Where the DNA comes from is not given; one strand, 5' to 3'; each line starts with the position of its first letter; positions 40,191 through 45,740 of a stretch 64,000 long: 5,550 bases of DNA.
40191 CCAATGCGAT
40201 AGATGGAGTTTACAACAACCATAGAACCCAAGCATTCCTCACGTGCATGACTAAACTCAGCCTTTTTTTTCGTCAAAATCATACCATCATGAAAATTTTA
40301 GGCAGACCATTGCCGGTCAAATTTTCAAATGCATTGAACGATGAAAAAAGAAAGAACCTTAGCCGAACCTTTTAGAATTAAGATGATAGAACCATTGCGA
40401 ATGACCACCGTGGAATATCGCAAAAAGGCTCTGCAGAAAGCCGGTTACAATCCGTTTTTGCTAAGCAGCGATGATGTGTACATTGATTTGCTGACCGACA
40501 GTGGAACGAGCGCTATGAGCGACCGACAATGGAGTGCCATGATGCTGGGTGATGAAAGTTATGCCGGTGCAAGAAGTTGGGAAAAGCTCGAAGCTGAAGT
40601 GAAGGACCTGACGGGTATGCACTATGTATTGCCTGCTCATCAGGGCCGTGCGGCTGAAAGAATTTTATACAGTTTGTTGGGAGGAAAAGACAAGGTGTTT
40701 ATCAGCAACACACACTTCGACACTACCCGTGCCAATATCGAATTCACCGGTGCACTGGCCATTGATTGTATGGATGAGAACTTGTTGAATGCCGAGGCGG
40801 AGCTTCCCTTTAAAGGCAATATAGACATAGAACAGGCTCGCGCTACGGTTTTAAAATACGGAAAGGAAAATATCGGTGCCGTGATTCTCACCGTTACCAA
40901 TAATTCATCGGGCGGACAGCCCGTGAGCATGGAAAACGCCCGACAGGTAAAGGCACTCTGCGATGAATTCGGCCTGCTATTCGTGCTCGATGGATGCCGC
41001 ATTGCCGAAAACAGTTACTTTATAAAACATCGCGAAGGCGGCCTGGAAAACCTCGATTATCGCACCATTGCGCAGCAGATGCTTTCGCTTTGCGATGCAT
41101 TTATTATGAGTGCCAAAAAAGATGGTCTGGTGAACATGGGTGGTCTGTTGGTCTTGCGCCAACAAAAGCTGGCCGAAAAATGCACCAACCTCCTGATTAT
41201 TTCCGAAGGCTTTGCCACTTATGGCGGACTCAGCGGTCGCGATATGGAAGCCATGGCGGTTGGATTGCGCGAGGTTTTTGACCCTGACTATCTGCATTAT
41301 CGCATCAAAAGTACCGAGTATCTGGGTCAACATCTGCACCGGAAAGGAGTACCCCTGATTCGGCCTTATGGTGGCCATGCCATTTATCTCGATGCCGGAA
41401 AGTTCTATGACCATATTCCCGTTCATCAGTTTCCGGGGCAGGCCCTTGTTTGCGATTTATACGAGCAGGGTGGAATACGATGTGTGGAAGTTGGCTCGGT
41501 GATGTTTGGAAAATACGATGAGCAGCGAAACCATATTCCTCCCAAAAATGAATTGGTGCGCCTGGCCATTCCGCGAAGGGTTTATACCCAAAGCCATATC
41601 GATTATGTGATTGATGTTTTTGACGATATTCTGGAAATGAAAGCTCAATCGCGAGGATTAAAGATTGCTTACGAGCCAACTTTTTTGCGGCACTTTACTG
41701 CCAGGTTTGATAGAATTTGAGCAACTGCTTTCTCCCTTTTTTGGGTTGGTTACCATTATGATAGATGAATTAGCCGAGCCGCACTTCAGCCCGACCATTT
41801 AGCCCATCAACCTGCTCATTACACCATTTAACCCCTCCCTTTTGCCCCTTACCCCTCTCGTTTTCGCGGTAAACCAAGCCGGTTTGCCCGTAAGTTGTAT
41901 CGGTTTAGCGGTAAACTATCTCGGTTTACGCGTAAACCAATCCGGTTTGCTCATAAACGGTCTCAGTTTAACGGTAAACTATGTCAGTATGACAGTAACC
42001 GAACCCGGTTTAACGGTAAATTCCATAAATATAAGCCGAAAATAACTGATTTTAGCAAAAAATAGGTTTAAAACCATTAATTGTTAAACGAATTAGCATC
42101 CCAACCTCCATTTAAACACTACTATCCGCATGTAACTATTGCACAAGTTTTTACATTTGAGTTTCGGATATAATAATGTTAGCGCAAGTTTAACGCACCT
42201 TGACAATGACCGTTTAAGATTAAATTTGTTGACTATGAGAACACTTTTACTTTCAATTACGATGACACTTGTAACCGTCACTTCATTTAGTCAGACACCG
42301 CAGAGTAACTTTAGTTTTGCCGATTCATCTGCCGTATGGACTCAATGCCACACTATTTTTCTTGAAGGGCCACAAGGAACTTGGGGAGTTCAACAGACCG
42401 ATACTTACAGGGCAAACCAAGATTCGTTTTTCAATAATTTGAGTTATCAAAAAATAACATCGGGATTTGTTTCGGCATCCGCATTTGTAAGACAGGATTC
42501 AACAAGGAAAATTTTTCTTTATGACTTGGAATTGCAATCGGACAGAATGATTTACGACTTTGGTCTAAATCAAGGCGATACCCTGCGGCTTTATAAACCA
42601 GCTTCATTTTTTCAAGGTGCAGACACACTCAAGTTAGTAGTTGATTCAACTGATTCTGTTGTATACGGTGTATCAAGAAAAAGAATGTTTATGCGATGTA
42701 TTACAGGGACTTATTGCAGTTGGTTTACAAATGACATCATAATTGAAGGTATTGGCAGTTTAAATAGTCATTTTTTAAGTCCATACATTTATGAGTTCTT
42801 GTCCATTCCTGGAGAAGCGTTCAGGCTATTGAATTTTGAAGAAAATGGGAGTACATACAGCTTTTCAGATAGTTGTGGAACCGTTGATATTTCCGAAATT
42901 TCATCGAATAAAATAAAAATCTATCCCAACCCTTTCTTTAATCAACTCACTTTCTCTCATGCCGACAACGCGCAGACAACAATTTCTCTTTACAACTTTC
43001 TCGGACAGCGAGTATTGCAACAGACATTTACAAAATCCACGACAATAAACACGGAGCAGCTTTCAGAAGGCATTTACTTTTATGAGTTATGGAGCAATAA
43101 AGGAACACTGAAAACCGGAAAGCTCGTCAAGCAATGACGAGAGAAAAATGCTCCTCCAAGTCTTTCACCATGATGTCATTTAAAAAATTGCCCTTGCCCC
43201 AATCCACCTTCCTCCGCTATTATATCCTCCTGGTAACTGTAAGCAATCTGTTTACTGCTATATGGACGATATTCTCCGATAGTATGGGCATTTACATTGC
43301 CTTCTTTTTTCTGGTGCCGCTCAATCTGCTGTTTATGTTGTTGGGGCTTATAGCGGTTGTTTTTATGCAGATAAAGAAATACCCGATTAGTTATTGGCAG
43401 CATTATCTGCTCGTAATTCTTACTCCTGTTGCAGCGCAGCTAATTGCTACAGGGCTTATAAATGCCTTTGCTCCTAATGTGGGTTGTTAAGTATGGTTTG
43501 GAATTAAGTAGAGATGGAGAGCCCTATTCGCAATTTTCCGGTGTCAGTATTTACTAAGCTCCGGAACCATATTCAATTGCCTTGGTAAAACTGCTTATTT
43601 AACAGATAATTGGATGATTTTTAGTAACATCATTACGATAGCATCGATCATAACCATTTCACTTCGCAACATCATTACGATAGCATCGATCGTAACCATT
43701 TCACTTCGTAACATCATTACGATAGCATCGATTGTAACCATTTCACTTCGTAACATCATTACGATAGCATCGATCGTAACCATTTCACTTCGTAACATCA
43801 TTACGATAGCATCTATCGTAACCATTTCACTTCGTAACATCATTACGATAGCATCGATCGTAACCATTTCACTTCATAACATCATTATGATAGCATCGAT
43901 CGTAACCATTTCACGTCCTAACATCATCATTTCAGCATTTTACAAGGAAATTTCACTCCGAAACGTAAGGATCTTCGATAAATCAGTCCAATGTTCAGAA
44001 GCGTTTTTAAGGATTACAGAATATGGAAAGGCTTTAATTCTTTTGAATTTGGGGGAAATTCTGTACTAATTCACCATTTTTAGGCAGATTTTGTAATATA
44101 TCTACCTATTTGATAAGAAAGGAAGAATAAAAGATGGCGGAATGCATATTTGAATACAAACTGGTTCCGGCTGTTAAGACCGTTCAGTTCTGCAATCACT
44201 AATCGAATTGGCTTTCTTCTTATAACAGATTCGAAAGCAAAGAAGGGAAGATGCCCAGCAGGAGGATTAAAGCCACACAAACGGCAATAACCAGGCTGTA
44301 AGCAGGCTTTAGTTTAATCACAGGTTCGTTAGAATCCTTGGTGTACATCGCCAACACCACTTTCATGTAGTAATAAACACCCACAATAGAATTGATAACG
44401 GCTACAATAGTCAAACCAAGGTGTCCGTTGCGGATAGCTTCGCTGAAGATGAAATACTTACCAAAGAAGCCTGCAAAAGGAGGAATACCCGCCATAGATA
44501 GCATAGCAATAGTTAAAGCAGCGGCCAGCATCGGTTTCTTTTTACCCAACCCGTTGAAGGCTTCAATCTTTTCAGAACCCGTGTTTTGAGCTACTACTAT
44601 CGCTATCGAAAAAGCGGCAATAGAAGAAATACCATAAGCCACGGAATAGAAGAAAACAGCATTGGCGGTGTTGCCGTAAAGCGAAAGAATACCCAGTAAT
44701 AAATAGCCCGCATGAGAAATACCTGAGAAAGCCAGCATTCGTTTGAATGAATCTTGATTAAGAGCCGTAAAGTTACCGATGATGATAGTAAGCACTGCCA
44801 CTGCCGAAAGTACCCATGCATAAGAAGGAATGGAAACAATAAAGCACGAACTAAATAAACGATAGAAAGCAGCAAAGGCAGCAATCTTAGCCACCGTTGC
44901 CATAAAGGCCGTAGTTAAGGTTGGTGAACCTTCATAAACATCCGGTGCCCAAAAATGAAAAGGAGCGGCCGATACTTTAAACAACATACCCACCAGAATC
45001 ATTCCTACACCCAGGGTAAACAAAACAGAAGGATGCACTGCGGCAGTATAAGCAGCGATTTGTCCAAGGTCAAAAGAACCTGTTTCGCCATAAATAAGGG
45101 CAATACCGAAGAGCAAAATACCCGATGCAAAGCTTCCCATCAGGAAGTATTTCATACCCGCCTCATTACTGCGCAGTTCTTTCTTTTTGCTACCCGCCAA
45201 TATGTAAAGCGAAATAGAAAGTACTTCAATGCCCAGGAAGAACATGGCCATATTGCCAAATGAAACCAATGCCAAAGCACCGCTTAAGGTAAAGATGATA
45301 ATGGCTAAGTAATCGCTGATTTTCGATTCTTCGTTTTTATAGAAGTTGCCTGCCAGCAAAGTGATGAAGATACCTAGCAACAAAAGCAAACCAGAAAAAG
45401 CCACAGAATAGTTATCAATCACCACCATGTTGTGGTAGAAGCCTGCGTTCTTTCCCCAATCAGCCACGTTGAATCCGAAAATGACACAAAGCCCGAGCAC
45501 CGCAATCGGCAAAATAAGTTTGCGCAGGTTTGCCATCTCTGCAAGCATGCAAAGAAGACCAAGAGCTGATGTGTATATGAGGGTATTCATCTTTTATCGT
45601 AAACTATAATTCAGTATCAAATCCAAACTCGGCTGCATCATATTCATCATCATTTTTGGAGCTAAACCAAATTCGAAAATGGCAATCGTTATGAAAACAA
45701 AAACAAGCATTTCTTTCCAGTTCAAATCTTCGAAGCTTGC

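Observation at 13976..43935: Four unrelated intergenic tandem arrays are all phased at exactly 21 bp (or 2 x 21 bp)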

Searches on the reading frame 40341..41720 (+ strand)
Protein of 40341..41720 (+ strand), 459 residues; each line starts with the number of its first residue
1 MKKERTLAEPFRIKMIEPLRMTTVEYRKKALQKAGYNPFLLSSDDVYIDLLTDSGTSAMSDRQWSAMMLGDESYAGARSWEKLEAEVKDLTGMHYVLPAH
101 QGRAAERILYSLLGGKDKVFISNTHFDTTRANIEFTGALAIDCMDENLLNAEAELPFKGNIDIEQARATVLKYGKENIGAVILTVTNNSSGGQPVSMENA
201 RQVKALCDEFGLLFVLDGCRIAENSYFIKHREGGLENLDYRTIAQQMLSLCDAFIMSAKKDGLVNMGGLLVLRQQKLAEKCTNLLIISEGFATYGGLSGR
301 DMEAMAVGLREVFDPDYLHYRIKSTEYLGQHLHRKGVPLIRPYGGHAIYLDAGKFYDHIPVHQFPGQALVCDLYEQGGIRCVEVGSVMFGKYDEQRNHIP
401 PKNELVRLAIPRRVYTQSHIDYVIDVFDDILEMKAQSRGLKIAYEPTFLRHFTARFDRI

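Call 10: search_protein_families(library=pfam, proteins=[window:40341-41720:+], max_evalue=0.01)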
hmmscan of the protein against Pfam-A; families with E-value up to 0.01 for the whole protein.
window:40341-41720:+ (459 aa): 1 family
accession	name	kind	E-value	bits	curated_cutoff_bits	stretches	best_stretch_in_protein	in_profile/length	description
PF01212.27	Beta_elim_lyase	-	9.2e-71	238.9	27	1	49-423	1-285/288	Beta-eliminating lyase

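Call 11: find_encoding_contigs(protein=window:40341-41720:+, flank=10000, max_places=10)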
Protein window:40341-41720:+ (459 aa): 7 contigs read that carry it; 5 places shown.
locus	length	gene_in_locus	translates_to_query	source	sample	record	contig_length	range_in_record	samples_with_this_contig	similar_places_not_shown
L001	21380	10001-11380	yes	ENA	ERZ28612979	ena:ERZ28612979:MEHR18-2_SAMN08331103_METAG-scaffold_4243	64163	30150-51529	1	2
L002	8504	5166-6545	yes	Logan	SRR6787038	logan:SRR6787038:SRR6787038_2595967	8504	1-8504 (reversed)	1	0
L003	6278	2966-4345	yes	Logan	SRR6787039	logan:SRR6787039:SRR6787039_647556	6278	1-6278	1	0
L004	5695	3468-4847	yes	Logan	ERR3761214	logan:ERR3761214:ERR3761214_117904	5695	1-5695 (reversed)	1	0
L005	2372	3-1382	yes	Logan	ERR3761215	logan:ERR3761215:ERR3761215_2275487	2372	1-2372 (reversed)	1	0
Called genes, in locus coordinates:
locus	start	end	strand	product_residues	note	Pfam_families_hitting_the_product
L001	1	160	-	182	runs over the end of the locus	PF00857:Isochorismatase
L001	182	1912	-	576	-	PF02776:TPP_enzyme_N, PF00205:TPP_enzyme_M, PF02775:TPP_enzyme_C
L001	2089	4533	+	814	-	PF00696:AA_kinase, PF22468:ACT_9, PF01842:ACT (weak), PF13840:ACT_7, PF22468:ACT_9, PF03447:NAD_binding_3, PF00742:Homoserine_dh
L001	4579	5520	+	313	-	PF00487:FA_desaturase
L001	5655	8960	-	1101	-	PF05227:CHASE3, PF13426:PAS_9 (faint), PF00989:PAS (faint), PF13188:PAS_8 (faint), PF08448:PAS_4, PF08447:PAS_3, PF00512:HisKA, PF02518:HATPase_c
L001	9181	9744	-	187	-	-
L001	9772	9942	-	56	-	-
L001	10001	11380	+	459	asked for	PF01212:Beta_elim_lyase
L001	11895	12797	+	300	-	PF18962:Por_Secre_tail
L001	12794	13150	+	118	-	-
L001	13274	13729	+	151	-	-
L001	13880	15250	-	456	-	PF00361:Proton_antipo_M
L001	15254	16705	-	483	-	PF00361:Proton_antipo_M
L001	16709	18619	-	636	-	PF00662:Proton_antipo_N, PF00361:Proton_antipo_M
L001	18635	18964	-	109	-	PF00420:Oxidored_q2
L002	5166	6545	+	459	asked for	PF01212:Beta_elim_lyase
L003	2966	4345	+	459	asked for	PF01212:Beta_elim_lyase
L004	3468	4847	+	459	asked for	PF01212:Beta_elim_lyase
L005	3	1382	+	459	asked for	PF01212:Beta_elim_lyase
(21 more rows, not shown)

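Call 13: find_related_loci(query=window:40341-41720:+, collection=genome_contigs, flank=10000)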
Query window:40341-41720:+ (459 aa) in genome_contigs; peptide patterns used: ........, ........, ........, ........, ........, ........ (x = any residue, [..] = any of these).
599 stretches matched a pattern (row limit reached: there are more); 537 encode a relative of the query (tblastn E <= 1e-3); the best 80 are kept; 80 distinct loci.
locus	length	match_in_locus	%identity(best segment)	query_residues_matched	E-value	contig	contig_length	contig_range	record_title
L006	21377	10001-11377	85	1-459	0e+0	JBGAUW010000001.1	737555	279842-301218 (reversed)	MAG: Chitinophagales bacterium isolate MAG_MBR_H10.09 MBRH10-9_opera_contig_31, whole genome shotgun sequence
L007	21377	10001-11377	84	1-459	0e+0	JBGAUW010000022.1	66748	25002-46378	MAG: Chitinophagales bacterium isolate MAG_MBR_H10.09 MBRH10-9_opera_contig_1074, whole genome shotgun sequence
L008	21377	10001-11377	81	1-459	0e+0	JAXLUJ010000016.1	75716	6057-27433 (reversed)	MAG: Chitinophagales bacterium isolate STL-BAC27 C1.165.fa-16, whole genome shotgun sequence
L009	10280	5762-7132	79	3-459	0e+0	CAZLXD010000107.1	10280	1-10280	MAG TPA_asm: uncultured Chitinophaga sp. isolate binchicken_co16_334 genome assembly, contig: NODE_10832_length_10280_co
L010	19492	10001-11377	75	1-459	0e+0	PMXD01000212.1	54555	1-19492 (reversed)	MAG: Bacteroidetes bacterium isolate bog_950 73.20110700_S3M.57_contig_26940, whole genome shotgun sequence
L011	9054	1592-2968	75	1-459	0e+0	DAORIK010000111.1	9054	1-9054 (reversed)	MAG TPA_asm: Chitinophagales bacterium isolate AMR_MDS_5579 NODE_865_length_9054_cov_12.644294, whole genome shotgun seq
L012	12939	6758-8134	74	1-459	0e+0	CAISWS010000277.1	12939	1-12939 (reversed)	MAG: uncultured Bacteroidetes bacterium isolate AM3_bin-0905 genome assembly, contig: bin-0905:277/527, whole genome sho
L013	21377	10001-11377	73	1-459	0e+0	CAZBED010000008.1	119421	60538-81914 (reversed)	MAG TPA_asm: uncultured Chitinophagales bacterium isolate SRP173033_co2_44 genome assembly, contig: NODE_51_length_11942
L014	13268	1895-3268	72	2-459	0e+0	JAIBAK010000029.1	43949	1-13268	MAG: Bacteroidia bacterium isolate SSF48 NODE_15394_length_43949_cov_63.232303, whole genome shotgun sequence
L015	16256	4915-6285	72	1-457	0e+0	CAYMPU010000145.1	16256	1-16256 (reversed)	MAG TPA_asm: uncultured Ohtaekwangia sp. isolate binchicken_co200_323 genome assembly, contig: k141_454925, whole genome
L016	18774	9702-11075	71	2-459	0e+0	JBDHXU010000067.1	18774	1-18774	MAG: Cyclobacteriaceae bacterium isolate AS-MESO-3CA.165 NODE_12708_length_18774_cov_9.784136, whole genome shotgun sequ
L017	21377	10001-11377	71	1-459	0e+0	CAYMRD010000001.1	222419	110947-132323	MAG TPA_asm: uncultured Bifidobacteriaceae bacterium isolate SRP344714_co2_468 genome assembly, contig: NODE_105_length_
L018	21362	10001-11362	72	3-456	0e+0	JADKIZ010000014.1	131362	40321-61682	MAG: Flavobacteriales bacterium isolate Skiv_18-Q3-R9-52_MAXAC.254 tig00017837-10-1312990, whole genome shotgun sequence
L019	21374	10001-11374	71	2-459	0e+0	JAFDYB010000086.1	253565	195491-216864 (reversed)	MAG: Bacteroidetes bacterium isolate SZAS-4 LIN-226__86__length-253565, whole genome shotgun sequence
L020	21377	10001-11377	70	1-459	0e+0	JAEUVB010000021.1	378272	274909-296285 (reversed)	MAG: Chitinophagaceae bacterium isolate new MAG-370 k141_3643699, whole genome shotgun sequence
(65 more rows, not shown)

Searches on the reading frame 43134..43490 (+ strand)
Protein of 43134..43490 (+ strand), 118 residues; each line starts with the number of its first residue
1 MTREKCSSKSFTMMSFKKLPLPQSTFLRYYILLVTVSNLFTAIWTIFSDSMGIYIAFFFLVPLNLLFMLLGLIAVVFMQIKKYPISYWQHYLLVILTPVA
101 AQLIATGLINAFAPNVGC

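Call 10: search_protein_families(library=pfam, proteins=[window:43134-43490:+], max_evalue=0.01)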
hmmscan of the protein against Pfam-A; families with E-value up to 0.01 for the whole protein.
window:43134-43490:+ (118 aa): 0 families

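Call 71: search_protein_families(library=ncbifam, proteins=[window:43134-43490:+], max_evalue=0.01)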
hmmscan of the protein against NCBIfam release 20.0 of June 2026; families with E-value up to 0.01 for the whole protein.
window:43134-43490:+ (118 aa): 0 families

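Call 73: search_solved_structures(query=window:43134-43490:+, max_evalue=1)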
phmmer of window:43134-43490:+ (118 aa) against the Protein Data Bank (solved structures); distinct sequences matched with E-value up to 1: 0.

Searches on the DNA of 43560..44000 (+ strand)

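Call 97: search_dna_similar(query=window:43560-44000:+, collection=plasmids, mode=distant, max_evalue=0.001, max_rows=8)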
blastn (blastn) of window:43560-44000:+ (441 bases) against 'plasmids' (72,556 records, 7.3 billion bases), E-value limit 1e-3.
No match.

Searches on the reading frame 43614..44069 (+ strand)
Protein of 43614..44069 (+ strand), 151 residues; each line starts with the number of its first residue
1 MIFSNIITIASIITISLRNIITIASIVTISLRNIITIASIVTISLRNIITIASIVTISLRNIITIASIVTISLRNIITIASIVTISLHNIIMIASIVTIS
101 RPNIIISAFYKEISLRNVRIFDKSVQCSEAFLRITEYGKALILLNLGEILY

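Call 10: search_protein_families(library=pfam, proteins=[window:43614-44069:+], max_evalue=0.01)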
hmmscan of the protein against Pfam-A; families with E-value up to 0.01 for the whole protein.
window:43614-44069:+ (151 aa): 0 families

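Call 34: find_homologous_proteins(query=window:43614-44069:+, max_evalue=0.001)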
Query window:43614-44069:+ (151 aa): 1 proteins with E <= 0.001 among 8000 candidates.
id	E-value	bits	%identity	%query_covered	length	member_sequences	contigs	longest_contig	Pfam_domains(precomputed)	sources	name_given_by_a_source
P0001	1.2e-40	156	94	58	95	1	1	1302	-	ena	-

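Call 35: find_encoding_contigs(protein=P0001, flank=10000)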
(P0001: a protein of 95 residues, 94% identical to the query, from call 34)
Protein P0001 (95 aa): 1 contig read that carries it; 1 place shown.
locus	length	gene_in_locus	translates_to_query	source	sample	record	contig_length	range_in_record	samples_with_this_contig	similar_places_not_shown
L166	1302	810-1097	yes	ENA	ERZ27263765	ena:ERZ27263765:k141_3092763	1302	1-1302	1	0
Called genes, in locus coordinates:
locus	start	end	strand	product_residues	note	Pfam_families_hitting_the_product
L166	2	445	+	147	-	?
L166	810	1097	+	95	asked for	-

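Call 106: predict_structure(protein=window:43614-44069:+)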
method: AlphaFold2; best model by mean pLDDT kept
length: 151 residues; sequences in the alignment: 1
mean_pLDDT: 86.0   pTM: 0.45
mean pLDDT of the five models: 86.0, 69.4, 65.0, 38.6, 30.4
residues with pLDDT >= 90: 93; 70-90: 27; 50-70: 30; < 50: 1
segments of 3 or more residues with pLDDT < 50: none
pLDDT, mean of each block of 10 residues (from residue 1): 95 96 96 97 97 97 97 97 95 86 67 70 69 71 64 44
secondary structure, 60 per line:
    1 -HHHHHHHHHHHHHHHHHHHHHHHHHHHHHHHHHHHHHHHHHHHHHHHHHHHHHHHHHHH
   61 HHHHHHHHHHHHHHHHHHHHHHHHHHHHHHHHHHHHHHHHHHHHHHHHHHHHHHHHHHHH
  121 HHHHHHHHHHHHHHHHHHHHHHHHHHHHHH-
elements in order: H2-150

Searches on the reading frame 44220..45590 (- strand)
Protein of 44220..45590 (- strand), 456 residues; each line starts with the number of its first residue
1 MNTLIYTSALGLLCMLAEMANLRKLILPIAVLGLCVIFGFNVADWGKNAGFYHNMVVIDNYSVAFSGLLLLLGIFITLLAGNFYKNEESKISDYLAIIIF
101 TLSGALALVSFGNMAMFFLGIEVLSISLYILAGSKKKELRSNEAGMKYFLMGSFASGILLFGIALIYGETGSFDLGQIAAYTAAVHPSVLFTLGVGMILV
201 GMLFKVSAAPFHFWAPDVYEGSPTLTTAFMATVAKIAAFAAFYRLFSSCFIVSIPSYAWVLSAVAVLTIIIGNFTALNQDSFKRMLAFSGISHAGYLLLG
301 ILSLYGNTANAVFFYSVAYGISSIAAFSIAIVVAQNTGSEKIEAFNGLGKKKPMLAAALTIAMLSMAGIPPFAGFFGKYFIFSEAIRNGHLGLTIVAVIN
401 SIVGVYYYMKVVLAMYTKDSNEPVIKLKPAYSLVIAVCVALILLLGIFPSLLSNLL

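Call 10: search_protein_families(library=pfam, proteins=[window:44220-45590:-], max_evalue=0.01)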
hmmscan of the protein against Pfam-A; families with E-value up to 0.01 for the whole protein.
window:44220-45590:- (456 aa): 1 family
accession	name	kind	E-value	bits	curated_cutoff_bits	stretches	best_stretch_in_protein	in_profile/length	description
PF00361.26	Proton_antipo_M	-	3.2e-70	237.1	21.5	1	113-402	3-292/294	NADH:quinone oxidoreductase/Mrp antiporter, TM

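Call 20: find_related_loci(query=window:44220-45590:-, collection=metagenome_contigs, flank=10000)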
Query window:44220-45590:- (456 aa) in metagenome_contigs; peptide patterns used: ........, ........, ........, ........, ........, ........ (x = any residue, [..] = any of these).
600 stretches matched a pattern (row limit reached: there are more); 591 encode a relative of the query (tblastn E <= 1e-3); the best 80 are kept; 80 distinct loci.
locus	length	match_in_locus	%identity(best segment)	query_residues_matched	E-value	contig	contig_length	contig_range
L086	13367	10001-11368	73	1-456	0e+0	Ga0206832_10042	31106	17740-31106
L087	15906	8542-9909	53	1-454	7e-160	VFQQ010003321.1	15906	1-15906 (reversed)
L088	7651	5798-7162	54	1-456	2e-155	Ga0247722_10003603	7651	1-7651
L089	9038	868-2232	52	1-456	9e-151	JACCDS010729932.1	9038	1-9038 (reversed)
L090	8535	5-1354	52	9-456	1e-148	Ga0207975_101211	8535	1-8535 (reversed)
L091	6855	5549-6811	54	1-422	2e-148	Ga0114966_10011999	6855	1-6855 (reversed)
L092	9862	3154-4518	50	1-456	3e-147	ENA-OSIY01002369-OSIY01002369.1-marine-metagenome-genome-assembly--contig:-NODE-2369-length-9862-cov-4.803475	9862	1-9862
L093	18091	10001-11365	50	1-456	6e-147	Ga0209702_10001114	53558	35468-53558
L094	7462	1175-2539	51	1-456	3e-146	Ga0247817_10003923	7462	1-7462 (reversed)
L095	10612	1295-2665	51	1-456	6e-145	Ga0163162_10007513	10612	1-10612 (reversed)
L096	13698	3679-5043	50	1-456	5e-145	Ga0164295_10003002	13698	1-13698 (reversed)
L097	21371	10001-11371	49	1-456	2e-144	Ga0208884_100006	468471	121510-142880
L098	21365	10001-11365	50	1-456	6e-144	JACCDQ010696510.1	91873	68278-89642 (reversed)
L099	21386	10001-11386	49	1-456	2e-143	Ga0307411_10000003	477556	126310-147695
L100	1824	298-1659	51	1-456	3e-155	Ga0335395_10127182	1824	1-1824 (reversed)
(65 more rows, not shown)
